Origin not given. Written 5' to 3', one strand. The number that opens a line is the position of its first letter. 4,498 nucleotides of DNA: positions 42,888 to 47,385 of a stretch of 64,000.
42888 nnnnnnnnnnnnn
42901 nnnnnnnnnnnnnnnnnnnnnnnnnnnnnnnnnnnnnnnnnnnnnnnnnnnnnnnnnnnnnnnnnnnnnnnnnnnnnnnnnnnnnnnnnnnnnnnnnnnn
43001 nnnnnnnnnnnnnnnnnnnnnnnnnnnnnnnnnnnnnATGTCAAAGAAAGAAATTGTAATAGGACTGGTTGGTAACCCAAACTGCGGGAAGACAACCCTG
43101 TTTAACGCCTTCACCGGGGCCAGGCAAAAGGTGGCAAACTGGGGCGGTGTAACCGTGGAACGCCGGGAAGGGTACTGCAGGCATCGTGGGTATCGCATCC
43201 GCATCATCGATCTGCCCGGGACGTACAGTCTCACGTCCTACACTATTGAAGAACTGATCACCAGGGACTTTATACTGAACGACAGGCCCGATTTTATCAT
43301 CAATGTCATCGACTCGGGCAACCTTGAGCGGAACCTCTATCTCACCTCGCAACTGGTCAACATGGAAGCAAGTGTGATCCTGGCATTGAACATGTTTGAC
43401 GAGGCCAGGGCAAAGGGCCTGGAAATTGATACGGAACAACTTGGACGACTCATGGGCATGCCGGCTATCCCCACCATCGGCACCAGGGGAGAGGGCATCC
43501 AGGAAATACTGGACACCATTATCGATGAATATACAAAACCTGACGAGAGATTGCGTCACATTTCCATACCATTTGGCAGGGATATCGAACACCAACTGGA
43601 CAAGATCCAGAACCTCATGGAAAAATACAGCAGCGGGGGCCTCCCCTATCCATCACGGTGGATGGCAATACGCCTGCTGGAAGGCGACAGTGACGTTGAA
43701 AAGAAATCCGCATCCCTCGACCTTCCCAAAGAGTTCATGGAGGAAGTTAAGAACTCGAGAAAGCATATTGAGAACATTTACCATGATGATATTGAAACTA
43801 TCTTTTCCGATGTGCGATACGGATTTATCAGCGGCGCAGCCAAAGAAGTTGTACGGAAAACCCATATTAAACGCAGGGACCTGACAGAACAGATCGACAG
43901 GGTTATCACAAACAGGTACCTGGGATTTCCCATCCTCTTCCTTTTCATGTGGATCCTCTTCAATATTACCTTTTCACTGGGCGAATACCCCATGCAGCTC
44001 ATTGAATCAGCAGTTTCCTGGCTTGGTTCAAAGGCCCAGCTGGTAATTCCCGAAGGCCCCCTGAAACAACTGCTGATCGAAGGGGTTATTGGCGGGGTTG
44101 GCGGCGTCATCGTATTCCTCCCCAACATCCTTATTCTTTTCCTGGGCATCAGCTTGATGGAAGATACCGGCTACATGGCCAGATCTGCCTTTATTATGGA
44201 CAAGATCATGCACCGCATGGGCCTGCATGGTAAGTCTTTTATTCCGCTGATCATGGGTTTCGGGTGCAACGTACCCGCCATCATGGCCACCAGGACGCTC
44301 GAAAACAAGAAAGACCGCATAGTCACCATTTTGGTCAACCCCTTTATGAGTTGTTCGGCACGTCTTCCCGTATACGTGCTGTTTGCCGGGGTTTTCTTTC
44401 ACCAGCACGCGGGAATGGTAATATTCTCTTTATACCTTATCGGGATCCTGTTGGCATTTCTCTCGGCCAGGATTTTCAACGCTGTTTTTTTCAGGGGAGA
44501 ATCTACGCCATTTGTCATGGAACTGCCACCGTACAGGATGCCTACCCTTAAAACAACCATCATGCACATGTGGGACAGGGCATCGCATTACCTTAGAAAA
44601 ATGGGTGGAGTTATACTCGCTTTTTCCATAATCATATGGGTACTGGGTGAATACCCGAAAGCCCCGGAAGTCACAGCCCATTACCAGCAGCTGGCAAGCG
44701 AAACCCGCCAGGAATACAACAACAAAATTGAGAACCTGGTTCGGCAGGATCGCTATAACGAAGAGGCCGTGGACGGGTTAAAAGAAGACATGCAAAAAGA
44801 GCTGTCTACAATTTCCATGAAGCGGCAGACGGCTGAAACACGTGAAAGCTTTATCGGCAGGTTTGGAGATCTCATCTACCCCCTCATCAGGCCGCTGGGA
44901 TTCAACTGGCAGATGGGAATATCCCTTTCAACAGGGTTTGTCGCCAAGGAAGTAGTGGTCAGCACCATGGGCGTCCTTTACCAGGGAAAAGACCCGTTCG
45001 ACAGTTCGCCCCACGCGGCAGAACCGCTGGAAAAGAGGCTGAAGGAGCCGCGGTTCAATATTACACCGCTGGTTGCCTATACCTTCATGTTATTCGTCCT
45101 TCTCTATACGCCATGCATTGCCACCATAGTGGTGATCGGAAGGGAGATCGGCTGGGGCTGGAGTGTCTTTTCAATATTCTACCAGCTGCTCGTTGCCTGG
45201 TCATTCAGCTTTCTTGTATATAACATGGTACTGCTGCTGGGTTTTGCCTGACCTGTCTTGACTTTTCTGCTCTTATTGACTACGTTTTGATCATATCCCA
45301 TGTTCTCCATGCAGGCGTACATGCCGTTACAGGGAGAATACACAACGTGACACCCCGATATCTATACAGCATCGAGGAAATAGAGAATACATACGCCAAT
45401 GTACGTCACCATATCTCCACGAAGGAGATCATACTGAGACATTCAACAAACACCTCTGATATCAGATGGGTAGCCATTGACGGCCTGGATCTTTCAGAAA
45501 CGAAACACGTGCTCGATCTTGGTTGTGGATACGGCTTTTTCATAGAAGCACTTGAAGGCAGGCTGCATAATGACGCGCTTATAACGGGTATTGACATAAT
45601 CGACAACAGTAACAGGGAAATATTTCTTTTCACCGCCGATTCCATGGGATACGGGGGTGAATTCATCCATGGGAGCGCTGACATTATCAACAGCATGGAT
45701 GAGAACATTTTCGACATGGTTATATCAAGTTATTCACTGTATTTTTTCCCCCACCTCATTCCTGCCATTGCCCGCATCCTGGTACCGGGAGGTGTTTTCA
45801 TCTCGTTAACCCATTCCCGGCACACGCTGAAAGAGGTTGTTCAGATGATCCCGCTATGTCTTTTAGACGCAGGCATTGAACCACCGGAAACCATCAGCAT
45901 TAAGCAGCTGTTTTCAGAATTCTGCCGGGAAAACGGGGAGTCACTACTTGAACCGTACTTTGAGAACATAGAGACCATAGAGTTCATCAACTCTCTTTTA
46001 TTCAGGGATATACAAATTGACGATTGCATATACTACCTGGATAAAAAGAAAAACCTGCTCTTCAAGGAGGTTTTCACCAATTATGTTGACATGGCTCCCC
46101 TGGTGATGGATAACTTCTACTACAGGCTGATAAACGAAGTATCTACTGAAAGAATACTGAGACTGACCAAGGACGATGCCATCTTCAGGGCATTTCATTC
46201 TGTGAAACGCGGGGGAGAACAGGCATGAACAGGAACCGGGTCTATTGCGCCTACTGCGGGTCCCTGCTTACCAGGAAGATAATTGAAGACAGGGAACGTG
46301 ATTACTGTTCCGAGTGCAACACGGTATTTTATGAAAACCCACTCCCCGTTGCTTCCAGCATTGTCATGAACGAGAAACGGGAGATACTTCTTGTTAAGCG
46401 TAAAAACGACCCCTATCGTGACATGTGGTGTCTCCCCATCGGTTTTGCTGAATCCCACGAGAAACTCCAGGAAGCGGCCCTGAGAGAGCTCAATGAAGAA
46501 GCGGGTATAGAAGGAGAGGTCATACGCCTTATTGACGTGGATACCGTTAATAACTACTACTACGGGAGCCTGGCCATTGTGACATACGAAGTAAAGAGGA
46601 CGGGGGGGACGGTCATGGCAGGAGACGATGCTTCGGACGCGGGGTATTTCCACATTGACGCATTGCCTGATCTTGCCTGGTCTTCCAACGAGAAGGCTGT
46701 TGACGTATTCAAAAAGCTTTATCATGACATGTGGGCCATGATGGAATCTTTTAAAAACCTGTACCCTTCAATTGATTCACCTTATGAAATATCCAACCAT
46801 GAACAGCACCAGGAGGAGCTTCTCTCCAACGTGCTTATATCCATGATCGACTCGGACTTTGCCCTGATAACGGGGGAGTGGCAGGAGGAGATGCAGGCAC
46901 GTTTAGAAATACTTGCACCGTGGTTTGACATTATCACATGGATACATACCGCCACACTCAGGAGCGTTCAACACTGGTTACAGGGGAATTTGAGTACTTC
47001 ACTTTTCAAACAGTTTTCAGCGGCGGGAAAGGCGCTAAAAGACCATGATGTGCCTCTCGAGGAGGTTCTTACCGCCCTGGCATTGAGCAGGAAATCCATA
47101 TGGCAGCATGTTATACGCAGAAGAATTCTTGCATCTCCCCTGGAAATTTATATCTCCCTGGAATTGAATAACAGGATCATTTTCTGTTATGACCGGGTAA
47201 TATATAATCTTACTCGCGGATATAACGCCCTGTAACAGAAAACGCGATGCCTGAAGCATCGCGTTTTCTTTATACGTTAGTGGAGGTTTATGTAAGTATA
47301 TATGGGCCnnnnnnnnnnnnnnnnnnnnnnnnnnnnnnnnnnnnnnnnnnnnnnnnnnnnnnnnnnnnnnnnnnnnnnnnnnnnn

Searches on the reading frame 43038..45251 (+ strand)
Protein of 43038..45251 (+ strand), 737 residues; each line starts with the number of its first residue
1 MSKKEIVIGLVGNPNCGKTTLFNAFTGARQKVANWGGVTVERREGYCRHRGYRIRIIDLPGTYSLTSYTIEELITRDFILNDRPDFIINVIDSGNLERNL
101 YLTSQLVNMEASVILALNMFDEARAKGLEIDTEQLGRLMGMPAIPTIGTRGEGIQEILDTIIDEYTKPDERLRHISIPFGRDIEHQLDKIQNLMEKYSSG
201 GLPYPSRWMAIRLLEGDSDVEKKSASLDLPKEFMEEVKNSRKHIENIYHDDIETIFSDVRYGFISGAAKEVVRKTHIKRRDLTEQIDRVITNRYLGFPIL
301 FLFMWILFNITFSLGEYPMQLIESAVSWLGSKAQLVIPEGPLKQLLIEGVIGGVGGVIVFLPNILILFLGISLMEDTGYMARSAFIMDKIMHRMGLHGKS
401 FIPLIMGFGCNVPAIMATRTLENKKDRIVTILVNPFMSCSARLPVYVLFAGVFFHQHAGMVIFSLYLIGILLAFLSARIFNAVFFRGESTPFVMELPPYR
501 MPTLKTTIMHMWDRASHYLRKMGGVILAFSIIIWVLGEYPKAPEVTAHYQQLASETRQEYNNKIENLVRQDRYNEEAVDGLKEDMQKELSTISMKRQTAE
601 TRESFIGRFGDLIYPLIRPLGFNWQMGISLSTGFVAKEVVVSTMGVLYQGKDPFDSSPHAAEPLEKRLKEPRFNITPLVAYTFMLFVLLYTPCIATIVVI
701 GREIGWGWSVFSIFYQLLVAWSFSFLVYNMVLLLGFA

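Call 6: search_protein_families(library=pfam, proteins=[window:43038-45251:+], max_evalue=0.001)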
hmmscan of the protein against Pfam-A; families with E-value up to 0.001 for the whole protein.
window:43038-45251:+ (737 aa): 7 families
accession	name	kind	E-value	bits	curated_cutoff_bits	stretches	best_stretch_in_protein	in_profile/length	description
PF02421.24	FeoB_N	-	1.1e-62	210.6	27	1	7-161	2-156/156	Ferrous iron transport protein B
PF07670.19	Gate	-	1.7e-46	157.4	29.6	2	357-452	1-103/104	Nucleoside recognition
PF17910.6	FeoB_Cyto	-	1.7e-24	86.5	23.4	1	179-273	1-90/90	FeoB cytosolic helical domain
PF07664.17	FeoB_C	-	1.9e-23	82.4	26.6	1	462-514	1-54/54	Ferrous iron transport protein B C terminus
PF01926.29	MMR_HSR1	-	1.2e-19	71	21.9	1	8-118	2-112/113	50S ribosome-binding GTPase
PF09439.16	SRPRB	-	6.9e-06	26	25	1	5-105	4-94/178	Signal recognition particle receptor beta subunit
PF00009.33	GTP_EFTU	-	0.00033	20.7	26.5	0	35-164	52-185/188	Elongation factor Tu GTP binding domain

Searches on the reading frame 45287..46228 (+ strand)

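Call 6: search_protein_families(library=pfam, proteins=[window:45287-46228:+], max_evalue=0.001)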
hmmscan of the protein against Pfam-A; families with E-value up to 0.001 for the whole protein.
window:45287-46228:+ (313 aa): 5 families
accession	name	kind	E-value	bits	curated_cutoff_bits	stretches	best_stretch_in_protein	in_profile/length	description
PF08241.18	Methyltransf_11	-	7e-09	36.7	21.2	1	76-172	1-94/95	Methyltransferase domain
PF13847.12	Methyltransf_31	-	8.4e-09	35.7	27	1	71-184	3-118/145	Methyltransferase domain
PF13649.12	Methyltransf_25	-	9.6e-09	36.3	27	1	75-169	1-97/97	Methyltransferase domain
PF13489.12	Methyltransf_23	-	6e-06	26.5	27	1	70-182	21-126/164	Methyltransferase domain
PF01209.24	Ubie_methyltran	-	0.00058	19.7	20.1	1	71-183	47-161/233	ubiE/COQ5 methyltransferase family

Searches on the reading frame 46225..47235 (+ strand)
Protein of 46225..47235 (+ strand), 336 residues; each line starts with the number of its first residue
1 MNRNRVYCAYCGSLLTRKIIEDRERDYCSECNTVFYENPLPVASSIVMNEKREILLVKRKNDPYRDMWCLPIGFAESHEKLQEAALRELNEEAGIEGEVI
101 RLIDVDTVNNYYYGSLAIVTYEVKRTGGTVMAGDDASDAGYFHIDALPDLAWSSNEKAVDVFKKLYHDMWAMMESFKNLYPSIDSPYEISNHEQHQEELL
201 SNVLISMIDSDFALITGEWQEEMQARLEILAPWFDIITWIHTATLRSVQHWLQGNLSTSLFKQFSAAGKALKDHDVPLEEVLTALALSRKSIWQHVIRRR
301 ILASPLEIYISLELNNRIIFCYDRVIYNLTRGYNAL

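Call 6: search_protein_families(library=pfam, proteins=[window:46225-47235:+], max_evalue=0.001)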
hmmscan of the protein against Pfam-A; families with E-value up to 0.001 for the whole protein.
window:46225-47235:+ (336 aa): 2 families
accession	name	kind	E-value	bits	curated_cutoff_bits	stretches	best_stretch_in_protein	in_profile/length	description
PF00293.34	NUDIX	-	4.4e-18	66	21.1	1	41-157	4-129/134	NUDIX domain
PF14803.11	Zn_ribbon_Nudix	-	1.1e-05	25.7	25.6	1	7-37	2-34/34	Nudix N-terminal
